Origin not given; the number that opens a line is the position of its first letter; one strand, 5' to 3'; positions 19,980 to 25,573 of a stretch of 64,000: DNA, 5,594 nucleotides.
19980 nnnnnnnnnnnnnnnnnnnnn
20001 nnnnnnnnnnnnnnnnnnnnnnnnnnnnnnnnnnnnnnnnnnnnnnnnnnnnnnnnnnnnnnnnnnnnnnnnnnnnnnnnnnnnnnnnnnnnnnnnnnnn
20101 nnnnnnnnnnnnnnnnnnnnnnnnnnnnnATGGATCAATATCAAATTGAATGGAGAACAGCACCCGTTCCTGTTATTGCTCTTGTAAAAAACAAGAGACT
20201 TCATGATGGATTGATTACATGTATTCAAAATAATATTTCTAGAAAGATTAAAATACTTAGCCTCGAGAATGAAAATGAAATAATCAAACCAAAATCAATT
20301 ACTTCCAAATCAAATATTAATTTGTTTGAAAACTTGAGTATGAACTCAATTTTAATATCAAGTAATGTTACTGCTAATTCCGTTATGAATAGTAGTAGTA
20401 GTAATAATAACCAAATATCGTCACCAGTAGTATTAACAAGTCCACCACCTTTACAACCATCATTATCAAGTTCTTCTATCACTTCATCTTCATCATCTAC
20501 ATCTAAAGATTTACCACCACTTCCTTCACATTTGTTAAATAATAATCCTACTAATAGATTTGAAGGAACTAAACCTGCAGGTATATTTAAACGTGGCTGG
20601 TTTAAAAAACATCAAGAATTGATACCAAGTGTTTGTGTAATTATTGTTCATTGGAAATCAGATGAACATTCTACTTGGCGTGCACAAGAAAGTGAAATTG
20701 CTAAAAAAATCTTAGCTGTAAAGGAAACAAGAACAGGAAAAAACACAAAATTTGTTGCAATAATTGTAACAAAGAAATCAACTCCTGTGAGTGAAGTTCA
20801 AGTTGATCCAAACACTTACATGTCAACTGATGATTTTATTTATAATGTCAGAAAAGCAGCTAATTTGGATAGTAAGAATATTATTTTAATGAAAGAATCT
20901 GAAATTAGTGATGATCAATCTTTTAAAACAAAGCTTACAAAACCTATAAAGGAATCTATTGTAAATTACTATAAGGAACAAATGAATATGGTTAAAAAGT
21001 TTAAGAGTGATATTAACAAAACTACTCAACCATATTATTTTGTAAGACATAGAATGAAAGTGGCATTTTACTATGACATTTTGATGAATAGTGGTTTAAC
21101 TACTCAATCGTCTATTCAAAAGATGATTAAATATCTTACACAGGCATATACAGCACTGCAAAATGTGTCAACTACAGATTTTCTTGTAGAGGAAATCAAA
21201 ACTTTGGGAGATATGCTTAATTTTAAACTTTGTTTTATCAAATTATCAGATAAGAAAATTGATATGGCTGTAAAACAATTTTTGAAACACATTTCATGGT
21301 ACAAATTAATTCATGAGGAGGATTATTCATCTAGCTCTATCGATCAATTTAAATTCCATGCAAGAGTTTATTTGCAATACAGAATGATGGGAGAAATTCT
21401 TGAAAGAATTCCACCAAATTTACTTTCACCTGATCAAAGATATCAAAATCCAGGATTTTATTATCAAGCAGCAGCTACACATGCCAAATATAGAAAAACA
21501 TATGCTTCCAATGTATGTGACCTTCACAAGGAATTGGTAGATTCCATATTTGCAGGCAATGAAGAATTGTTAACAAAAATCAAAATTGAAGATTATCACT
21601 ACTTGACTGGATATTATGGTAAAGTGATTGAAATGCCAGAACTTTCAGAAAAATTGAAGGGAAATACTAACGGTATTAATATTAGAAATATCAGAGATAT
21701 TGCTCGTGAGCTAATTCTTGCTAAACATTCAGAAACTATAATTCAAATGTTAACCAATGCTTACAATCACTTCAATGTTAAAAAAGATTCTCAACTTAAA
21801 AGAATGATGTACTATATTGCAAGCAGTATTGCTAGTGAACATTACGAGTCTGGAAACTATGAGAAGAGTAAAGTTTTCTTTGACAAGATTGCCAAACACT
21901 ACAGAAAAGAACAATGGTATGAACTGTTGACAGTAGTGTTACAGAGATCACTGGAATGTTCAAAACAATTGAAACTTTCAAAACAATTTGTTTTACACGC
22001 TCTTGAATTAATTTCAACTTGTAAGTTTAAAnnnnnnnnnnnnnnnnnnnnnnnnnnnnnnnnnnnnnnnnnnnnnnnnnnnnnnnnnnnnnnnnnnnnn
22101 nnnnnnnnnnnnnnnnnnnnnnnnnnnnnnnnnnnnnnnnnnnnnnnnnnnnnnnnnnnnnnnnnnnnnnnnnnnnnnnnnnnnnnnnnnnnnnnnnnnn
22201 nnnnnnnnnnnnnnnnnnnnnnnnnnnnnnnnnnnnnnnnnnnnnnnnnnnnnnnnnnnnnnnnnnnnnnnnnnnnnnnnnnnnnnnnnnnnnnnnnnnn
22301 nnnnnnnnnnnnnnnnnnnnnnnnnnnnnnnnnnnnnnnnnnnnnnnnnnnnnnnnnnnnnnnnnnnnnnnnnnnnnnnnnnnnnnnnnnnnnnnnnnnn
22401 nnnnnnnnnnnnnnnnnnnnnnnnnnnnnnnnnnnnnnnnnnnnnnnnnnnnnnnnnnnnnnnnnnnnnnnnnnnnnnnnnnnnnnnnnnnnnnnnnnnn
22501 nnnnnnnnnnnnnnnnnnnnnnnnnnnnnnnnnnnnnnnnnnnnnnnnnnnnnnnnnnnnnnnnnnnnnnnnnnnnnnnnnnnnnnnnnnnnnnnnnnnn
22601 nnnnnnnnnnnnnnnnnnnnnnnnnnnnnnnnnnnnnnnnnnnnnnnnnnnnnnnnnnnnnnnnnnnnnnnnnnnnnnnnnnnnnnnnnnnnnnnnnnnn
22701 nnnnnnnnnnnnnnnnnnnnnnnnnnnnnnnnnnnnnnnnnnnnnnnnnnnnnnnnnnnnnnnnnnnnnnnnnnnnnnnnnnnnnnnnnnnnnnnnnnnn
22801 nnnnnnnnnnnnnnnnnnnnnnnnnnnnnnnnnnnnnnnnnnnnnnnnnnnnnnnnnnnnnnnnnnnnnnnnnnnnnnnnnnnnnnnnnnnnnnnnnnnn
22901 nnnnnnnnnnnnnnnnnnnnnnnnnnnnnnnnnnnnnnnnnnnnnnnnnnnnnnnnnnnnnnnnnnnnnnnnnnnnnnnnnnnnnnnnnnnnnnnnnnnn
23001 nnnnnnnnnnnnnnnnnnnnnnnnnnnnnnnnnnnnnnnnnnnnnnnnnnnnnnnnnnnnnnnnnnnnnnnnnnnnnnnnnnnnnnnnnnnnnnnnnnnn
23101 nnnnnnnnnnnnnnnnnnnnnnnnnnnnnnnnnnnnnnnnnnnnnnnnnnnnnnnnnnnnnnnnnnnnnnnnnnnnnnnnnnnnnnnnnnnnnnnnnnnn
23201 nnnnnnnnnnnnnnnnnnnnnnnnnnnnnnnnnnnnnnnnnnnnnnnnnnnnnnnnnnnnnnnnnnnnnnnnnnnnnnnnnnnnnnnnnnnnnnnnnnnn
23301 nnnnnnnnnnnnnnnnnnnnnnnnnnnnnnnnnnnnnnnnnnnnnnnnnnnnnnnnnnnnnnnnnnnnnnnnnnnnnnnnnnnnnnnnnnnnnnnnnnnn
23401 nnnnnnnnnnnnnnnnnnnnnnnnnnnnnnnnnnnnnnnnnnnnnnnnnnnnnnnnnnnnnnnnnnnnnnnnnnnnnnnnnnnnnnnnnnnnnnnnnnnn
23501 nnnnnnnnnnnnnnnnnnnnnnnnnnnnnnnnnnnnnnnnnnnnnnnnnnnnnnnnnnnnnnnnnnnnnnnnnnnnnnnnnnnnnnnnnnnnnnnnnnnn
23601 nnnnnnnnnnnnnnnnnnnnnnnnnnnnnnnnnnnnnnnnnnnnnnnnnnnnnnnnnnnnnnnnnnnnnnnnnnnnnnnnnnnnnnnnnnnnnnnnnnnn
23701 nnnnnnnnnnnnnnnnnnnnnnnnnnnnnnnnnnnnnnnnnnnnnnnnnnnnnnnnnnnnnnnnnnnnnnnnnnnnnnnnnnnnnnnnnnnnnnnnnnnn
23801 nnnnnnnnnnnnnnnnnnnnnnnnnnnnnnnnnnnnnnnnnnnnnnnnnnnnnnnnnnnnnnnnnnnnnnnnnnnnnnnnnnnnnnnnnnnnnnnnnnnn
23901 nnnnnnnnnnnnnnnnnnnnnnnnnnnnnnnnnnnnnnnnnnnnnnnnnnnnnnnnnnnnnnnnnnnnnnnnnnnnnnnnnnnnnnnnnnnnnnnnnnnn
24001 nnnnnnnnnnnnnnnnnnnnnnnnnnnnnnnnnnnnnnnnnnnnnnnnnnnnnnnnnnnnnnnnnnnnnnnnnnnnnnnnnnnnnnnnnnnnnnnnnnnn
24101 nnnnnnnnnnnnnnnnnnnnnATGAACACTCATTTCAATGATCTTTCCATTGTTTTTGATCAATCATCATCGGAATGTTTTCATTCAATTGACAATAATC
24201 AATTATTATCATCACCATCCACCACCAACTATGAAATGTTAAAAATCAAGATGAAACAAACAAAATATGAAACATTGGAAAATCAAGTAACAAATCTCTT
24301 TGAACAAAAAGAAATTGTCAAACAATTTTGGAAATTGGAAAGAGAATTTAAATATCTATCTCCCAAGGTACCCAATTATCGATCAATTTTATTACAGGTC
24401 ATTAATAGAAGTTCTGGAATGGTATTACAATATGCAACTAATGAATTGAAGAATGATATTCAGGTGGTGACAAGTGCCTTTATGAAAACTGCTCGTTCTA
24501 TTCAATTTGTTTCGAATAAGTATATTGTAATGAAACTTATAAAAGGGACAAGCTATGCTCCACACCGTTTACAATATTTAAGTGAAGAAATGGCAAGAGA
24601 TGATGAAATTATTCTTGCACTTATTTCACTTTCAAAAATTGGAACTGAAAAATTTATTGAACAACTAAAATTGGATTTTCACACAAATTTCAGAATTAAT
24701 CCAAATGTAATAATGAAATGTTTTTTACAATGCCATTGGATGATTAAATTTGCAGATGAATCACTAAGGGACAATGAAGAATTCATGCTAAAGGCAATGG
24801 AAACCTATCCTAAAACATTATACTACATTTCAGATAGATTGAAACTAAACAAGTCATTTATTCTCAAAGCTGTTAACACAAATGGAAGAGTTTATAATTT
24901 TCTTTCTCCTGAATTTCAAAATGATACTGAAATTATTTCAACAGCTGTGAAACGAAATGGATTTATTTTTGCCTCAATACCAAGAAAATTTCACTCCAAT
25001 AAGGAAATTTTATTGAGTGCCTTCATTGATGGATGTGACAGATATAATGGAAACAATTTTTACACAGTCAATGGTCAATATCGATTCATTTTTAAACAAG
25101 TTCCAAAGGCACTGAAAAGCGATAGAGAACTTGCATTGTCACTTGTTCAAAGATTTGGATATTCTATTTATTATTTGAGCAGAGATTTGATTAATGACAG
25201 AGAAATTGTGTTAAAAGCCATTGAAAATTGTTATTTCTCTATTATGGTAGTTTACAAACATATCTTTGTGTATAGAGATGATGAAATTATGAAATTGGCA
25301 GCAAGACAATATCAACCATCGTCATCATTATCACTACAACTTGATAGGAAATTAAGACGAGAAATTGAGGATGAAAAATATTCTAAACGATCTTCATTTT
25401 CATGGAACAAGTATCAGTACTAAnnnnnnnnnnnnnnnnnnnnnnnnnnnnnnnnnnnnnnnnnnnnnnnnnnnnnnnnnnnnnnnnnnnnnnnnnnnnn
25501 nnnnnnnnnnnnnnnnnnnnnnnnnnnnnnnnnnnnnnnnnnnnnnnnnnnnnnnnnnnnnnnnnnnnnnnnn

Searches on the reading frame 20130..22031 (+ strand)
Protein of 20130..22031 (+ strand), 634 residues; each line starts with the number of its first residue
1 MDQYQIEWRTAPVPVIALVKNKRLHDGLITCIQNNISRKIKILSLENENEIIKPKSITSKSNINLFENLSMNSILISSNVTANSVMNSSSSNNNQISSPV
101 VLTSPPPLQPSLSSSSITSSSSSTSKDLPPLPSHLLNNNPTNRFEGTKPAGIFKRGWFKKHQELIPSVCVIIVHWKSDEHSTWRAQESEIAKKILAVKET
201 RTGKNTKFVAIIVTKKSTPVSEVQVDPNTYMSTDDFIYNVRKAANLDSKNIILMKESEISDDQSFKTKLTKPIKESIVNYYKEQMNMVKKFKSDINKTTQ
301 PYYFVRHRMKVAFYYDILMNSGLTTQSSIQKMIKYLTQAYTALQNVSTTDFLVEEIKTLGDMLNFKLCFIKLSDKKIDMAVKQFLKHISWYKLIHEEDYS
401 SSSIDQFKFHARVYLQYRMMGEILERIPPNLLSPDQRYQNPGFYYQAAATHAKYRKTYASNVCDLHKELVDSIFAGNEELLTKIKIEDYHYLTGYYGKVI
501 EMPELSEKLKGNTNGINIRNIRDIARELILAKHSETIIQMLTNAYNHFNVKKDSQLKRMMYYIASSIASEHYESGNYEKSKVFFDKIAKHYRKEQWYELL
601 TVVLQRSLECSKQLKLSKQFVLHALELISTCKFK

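Call 14: find_homologous_proteins(query=window:20130-22031:+)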
Query window:20130-22031:+ (634 aa): 1 proteins with E <= 0.001 among 8000 candidates.
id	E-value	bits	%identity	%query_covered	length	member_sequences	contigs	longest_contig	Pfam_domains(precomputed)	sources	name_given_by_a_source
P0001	0.0e+0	1069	69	100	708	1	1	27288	PF11817.15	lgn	-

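Call 15: find_encoding_contigs(protein=P0001, flank=10000, max_places=6)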
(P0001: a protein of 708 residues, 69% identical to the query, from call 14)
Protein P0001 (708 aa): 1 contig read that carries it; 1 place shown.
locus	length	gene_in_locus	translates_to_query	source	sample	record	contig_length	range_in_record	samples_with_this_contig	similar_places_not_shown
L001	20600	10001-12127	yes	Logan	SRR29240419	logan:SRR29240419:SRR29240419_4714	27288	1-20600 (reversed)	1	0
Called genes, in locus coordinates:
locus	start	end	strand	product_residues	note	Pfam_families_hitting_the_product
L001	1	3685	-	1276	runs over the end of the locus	PF00249:Myb_DNA-binding (weak), PF06584:DIRP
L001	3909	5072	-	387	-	PF00365:PFK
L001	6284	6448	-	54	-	-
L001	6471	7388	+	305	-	PF09807:ELP6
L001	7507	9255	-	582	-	PF00118:Cpn60_TCP1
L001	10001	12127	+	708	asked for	PF11817:Foie-gras_1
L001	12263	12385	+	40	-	-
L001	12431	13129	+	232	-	-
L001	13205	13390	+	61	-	-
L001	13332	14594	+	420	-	PF12742:Gryzun-like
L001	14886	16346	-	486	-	-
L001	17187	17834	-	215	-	-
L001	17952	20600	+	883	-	?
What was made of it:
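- Tried and rejected: A TRAPPC11-like ORF gave one homologue, at 69% identity (calls 14, 15).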

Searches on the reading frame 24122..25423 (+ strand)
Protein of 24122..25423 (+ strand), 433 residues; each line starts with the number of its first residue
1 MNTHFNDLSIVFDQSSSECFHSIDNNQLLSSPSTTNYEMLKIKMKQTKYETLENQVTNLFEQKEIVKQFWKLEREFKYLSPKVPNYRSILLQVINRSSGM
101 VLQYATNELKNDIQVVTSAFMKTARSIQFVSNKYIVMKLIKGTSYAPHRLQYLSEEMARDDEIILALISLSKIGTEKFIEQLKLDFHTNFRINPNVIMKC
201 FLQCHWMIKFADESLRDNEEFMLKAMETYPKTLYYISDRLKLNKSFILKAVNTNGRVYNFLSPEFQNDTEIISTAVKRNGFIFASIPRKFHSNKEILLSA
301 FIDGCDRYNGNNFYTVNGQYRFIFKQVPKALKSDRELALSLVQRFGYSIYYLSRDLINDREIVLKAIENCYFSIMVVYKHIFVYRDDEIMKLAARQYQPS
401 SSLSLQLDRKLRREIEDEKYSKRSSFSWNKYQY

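Call 18: find_encoding_contigs(protein=window:24122-25423:+, flank=10000, max_places=6)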
Protein window:24122-25423:+ (433 aa): no gene with exactly this product is on record in the collection.

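Call 37: search_protein_families(library=pfam, proteins=[window:24122-25423:+], max_evalue=0.01)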
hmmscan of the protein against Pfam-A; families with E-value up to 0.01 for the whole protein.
window:24122-25423:+ (433 aa): 1 family
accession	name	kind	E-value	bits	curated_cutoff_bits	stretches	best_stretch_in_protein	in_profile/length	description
PF13475.11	DUF4116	-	1.4e-54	181.8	24.9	5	243-288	1-46/49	Domain of unknown function (DUF4116)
